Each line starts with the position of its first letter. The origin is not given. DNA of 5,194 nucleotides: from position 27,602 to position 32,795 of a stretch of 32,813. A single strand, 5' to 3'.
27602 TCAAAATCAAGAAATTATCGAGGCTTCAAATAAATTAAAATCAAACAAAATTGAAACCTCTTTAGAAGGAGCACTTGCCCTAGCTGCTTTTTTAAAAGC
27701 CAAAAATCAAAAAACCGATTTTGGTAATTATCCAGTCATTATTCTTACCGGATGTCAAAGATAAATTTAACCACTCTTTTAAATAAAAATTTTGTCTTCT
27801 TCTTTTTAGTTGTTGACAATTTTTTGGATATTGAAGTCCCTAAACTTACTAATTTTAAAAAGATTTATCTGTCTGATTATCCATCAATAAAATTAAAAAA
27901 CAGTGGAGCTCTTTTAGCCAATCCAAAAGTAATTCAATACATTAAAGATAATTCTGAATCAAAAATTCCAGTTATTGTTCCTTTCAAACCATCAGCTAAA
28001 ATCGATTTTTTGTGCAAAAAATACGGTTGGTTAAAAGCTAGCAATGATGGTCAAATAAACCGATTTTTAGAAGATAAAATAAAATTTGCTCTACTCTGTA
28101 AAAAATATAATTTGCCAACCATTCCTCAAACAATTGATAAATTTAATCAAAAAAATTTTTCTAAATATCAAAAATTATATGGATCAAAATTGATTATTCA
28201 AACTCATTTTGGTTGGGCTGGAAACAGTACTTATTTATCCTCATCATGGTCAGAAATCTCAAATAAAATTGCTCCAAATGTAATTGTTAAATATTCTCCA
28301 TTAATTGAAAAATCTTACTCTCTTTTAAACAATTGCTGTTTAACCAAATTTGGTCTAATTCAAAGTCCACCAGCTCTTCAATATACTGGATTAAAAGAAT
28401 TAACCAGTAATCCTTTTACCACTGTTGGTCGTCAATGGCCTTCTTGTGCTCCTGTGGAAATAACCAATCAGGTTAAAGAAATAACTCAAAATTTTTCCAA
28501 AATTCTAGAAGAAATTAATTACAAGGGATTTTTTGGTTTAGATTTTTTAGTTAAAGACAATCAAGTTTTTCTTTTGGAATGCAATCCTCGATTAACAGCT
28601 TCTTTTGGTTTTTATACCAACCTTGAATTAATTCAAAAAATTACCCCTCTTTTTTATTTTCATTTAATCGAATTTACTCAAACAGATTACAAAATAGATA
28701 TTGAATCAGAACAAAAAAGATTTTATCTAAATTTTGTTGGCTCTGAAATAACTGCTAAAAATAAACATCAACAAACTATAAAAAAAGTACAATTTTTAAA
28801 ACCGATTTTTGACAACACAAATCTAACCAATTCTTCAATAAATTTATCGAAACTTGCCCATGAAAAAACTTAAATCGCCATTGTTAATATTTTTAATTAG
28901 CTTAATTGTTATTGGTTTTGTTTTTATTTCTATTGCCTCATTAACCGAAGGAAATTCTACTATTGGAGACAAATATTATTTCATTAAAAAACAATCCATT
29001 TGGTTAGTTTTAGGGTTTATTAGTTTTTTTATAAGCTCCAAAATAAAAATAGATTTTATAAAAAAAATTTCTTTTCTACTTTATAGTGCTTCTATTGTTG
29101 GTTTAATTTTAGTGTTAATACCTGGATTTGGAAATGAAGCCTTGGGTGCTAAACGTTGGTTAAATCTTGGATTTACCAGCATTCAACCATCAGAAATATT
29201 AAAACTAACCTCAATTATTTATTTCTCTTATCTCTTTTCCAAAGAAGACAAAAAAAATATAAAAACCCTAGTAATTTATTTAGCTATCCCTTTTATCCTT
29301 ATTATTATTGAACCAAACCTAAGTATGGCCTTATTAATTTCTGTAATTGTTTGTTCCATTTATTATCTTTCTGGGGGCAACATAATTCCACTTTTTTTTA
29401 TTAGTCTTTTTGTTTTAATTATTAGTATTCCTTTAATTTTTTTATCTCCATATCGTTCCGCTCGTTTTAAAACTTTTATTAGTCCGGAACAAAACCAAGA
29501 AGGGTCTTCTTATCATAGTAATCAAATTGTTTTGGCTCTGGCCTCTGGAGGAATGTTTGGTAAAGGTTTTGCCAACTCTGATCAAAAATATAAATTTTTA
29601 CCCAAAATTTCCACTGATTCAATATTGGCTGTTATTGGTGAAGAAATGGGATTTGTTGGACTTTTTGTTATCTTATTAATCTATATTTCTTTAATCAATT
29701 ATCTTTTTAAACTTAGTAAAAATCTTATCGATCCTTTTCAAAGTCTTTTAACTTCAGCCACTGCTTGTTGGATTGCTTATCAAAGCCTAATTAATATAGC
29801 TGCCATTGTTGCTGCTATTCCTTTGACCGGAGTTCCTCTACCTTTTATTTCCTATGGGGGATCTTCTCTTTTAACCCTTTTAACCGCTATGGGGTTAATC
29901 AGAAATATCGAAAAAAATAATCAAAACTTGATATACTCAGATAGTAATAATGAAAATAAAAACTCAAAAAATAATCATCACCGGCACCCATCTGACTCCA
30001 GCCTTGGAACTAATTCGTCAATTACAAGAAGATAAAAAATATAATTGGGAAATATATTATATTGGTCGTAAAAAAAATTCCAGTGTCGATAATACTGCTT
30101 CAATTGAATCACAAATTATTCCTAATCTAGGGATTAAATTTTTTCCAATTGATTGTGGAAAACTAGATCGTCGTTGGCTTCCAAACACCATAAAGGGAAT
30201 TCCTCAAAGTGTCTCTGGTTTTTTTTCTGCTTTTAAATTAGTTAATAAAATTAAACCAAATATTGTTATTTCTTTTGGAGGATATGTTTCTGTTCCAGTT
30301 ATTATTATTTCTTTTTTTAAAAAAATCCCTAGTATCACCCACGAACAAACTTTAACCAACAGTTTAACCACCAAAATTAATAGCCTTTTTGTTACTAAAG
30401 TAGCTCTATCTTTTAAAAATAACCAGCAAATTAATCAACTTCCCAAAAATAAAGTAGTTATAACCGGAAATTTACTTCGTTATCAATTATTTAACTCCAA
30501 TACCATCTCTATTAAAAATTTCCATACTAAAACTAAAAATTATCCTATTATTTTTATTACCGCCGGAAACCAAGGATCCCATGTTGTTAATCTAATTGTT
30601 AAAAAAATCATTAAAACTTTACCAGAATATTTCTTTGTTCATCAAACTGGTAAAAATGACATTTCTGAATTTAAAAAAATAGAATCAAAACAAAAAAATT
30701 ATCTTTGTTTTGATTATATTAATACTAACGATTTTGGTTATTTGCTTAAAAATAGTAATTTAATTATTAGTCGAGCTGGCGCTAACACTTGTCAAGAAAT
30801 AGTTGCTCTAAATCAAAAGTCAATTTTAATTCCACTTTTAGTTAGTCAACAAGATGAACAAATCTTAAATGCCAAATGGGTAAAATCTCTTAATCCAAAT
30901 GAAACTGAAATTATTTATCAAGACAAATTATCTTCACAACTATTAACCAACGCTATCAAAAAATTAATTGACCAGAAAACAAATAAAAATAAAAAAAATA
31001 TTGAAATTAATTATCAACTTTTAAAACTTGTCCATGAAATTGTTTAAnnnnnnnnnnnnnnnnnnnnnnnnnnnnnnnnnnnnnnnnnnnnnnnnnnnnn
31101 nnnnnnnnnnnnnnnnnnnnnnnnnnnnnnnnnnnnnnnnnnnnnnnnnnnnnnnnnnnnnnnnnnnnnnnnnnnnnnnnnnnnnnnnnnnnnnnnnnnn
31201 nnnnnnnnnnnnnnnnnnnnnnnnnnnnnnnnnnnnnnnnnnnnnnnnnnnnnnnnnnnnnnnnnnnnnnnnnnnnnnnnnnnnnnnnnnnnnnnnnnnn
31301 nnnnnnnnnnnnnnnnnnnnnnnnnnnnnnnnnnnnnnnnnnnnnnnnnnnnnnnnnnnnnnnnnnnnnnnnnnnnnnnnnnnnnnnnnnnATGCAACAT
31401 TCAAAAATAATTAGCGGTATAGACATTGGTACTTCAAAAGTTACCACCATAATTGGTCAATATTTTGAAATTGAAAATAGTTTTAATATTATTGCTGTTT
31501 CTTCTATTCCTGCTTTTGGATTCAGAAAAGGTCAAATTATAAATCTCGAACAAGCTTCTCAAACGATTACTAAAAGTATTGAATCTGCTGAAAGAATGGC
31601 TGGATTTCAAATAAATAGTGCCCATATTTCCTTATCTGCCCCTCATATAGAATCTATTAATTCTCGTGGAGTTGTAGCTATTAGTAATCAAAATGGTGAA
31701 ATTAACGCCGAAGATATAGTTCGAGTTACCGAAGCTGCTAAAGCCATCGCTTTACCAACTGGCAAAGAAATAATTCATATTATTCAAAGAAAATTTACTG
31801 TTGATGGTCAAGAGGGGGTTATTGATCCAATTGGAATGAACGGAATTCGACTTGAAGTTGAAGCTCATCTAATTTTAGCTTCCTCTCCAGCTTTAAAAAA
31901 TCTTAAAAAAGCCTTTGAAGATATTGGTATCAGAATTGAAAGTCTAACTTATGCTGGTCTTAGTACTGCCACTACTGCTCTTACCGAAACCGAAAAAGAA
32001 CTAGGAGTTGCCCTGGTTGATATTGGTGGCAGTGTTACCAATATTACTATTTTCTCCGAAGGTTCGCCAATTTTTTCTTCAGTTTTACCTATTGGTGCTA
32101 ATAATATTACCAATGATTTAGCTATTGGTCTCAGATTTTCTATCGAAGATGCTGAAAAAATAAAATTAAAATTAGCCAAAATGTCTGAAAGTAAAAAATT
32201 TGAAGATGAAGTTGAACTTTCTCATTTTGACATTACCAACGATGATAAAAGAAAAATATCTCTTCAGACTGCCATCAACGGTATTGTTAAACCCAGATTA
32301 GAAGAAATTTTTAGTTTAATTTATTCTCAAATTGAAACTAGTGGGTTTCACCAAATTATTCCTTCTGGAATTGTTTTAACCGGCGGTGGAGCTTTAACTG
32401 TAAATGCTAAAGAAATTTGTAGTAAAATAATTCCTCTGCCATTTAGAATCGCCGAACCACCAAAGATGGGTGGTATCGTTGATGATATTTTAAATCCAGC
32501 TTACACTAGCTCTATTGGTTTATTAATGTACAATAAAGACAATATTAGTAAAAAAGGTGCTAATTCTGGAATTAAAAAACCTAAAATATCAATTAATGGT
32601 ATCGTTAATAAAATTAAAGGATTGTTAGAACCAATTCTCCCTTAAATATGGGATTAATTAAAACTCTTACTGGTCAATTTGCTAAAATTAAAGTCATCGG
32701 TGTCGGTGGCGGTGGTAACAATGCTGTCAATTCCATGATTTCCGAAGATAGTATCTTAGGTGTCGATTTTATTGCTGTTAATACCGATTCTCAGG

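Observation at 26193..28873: NlpC/P60 + LysW-like carrier + PLP enzyme + ATP-grasp ligase cassette occupying the murD slot of the dcw cluster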

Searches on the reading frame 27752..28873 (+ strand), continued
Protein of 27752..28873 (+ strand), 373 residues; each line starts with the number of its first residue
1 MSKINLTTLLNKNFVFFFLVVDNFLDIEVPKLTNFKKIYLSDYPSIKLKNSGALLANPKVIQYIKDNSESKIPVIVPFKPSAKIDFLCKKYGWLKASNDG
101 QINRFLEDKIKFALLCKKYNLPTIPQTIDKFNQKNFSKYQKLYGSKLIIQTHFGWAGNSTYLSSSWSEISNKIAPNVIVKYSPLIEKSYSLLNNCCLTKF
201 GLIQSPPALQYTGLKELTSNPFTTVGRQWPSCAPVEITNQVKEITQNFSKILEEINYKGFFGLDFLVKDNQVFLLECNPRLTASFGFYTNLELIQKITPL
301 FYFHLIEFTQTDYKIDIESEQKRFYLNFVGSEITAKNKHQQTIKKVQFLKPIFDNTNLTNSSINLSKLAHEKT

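Call 45: get_annotated_region(hit=H2, flank=8000)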
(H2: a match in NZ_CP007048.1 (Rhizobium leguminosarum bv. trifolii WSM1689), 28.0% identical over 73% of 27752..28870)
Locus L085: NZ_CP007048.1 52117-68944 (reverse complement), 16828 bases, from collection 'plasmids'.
description: Rhizobium leguminosarum bv. trifolii WSM1689 plasmid unnamed3, complete sequence
organism: Rhizobium leguminosarum bv. trifolii WSM1689 (NCBI taxid 754523)
taxonomy: Bacteria; Pseudomonadota; Alphaproteobacteria; Hyphomicrobiales; Rhizobiaceae; Rhizobium; Rhizobium leguminosarum; Rhizobium leguminosarum bv. trifolii WSM1689
host: -; source: root nodule of Trifolium uniflorum collected on the edge of a valley; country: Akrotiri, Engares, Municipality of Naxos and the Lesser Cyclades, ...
typing (MOB-suite, as given by PLSDB): conjugative; replicon rep_cluster_512; relaxase MOBP; mating-pair formation MPF_T
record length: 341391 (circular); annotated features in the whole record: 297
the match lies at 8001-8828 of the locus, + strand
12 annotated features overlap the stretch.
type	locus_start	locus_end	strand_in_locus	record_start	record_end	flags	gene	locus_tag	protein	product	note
CDS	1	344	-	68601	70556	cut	-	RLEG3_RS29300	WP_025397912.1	RiPP maturation radical SAM C-methyltransferase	-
CDS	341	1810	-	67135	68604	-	-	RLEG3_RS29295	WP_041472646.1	radical SAM family RiPP maturation amino acid epimerase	-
CDS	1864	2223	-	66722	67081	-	-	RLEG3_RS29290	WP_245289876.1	Nif11-like leader peptide family natural product precursor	-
CDS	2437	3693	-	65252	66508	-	-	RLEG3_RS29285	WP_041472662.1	Glu/Leu/Phe/Val dehydrogenase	-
CDS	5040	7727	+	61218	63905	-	-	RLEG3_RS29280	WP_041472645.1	beta-eliminating lyase-related protein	GO:0006520 - amino acid metabolic process [Evidence IEA]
CDS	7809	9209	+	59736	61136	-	-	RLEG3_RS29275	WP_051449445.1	biotin carboxylase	-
CDS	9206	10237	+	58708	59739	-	-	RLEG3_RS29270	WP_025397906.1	C45 family peptidase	-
CDS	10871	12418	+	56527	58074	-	-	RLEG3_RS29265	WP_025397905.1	ABC transporter substrate-binding protein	-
CDS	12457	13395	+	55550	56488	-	-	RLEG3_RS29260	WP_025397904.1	ABC transporter permease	GO:0055085 - transmembrane transport [Evidence IEA]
CDS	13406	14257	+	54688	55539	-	-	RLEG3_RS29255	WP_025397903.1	ABC transporter permease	-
CDS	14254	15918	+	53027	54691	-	-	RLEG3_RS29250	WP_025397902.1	ABC transporter ATP-binding protein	-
CDS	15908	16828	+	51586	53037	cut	-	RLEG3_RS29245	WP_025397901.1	amidase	-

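Call 46: get_annotated_region(hit=H3, flank=8000)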
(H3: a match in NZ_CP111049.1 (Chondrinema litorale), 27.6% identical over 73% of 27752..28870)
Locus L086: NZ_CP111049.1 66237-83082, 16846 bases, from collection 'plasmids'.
description: Chondrinema litorale strain WSW3-B12 plasmid unnamed7, complete sequence
organism: Chondrinema litorale (NCBI taxid 2994555)
taxonomy: Bacteria; Bacteroidota; Cytophagia; Cytophagales; Flammeovirgaceae; Chondrinema; Chondrinema litorale
host: -; source: Seaweed,red alga; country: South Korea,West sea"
typing (MOB-suite, as given by PLSDB): non-mobilizable
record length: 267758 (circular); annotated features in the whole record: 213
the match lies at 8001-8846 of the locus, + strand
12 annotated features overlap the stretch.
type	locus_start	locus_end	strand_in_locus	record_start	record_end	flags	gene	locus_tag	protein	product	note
CDS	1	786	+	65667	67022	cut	-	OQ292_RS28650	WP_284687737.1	NAD-dependent succinate-semialdehyde dehydrogenase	-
CDS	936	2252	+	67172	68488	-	gabT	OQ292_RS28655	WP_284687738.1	4-aminobutyrate--2-oxoglutarate transaminase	GO:0009450 - gamma-aminobutyric acid catabolic process [Evidence IEA]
CDS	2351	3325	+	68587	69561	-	-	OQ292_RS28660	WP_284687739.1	carbon-nitrogen hydrolase family protein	-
CDS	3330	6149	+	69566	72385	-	-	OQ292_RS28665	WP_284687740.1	ornithine decarboxylase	-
CDS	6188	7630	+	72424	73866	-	-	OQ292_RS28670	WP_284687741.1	APC family permease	-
CDS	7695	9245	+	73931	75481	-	-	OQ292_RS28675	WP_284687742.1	biotin carboxylase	-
CDS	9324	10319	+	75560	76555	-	-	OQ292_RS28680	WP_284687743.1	C45 family peptidase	-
CDS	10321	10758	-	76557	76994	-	-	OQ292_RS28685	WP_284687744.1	hypothetical protein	-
CDS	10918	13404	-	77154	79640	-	-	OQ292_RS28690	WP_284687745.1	outer membrane beta-barrel family protein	GO:0015891 - siderophore transport [Evidence IEA]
CDS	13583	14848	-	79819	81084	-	-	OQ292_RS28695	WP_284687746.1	HAMP domain-containing sensor histidine kinase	GO:0007165 - signal transduction [Evidence IEA]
CDS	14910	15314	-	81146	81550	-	-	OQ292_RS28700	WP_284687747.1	hypothetical protein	-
CDS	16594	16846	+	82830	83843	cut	-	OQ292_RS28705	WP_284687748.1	hypothetical protein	-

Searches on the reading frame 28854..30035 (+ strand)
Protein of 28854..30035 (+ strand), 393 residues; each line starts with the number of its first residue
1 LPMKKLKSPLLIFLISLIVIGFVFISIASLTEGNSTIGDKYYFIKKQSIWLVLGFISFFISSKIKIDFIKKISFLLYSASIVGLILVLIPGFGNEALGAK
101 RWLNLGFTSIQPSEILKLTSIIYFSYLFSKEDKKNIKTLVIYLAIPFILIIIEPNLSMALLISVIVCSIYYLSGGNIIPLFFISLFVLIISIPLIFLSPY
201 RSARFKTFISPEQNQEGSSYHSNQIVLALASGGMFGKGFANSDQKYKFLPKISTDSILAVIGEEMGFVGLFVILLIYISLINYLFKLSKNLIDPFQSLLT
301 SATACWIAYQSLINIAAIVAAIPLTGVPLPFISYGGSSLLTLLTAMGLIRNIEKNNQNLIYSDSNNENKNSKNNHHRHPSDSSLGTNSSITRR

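Call 4: search_protein_families(library=pfam, proteins=[window:28854-30035:+], max_evalue=0.01)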
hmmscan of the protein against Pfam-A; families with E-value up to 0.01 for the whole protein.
window:28854-30035:+ (393 aa): 1 family
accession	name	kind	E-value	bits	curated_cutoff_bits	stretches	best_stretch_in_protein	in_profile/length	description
PF01098.24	FTSW_RODA_SPOVE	-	2e-90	303.8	26.4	1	10-357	3-355/356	Cell cycle protein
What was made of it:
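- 28854..30035 (+): ftsW, downstream boundary of the slot. FTSW_RODA_SPOVE E 2e-90 (call 4).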

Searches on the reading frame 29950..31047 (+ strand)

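Call 4: search_protein_families(library=pfam, proteins=[window:29950-31047:+], max_evalue=0.01)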
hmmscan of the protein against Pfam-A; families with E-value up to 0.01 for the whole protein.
window:29950-31047:+ (365 aa): 4 families
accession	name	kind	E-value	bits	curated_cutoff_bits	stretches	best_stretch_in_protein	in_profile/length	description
PF04101.22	Glyco_tran_28_C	-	1.9e-23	83.8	22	1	200-350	1-151/166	Glycosyltransferase family 28 C-terminal domain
PF03033.26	Glyco_transf_28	-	4.1e-22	79.2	26.2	1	11-152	8-138/139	Glycosyltransferase family 28 N-terminal domain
PF08660.17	Alg14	-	2.3e-05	24.9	27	1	12-131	8-122/171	Oligosaccharide biosynthesis protein Alg14 like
PF13528.12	Glyco_trans_1_3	-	0.008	15.8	25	0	115-316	116-300/322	Glycosyl transferase family 1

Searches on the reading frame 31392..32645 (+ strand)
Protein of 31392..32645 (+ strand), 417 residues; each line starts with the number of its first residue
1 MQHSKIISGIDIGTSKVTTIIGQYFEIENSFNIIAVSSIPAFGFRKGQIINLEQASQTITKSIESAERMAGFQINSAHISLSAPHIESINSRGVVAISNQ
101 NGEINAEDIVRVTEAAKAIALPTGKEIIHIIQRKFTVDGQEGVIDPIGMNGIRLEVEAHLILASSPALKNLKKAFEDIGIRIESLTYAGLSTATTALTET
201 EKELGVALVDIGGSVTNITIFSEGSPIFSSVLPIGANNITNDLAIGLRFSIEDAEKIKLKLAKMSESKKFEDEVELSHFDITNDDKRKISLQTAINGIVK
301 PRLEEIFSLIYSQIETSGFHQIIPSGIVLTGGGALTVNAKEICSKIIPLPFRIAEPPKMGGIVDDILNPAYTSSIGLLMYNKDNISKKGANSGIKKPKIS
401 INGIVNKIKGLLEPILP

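Call 6: search_protein_families(library=pfam, proteins=[window:31392-32645:+], max_evalue=0.001)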
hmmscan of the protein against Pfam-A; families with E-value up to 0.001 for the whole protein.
window:31392-32645:+ (417 aa): 5 families
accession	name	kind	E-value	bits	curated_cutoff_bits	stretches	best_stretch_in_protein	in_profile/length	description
PF14450.12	FtsA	-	1.5e-33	116.3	31.8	2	207-376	1-127/127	Cell division protein FtsA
PF02491.25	SHS2_FTSA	-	2.6e-28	98.6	25.4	1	85-161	3-78/79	SHS2 domain inserted in FTSA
PF06723.19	MreB_Mbl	-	2.6e-12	46.7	27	1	174-358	115-308/327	MreB/Mbl protein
PF11104.14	PilM_2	-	1.1e-08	34.9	27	1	183-260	158-236/340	Type IV pilus assembly protein PilM;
PF06277.17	EutA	-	0.00014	21.3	27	1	188-274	128-211/475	Ethanolamine utilisation protein EutA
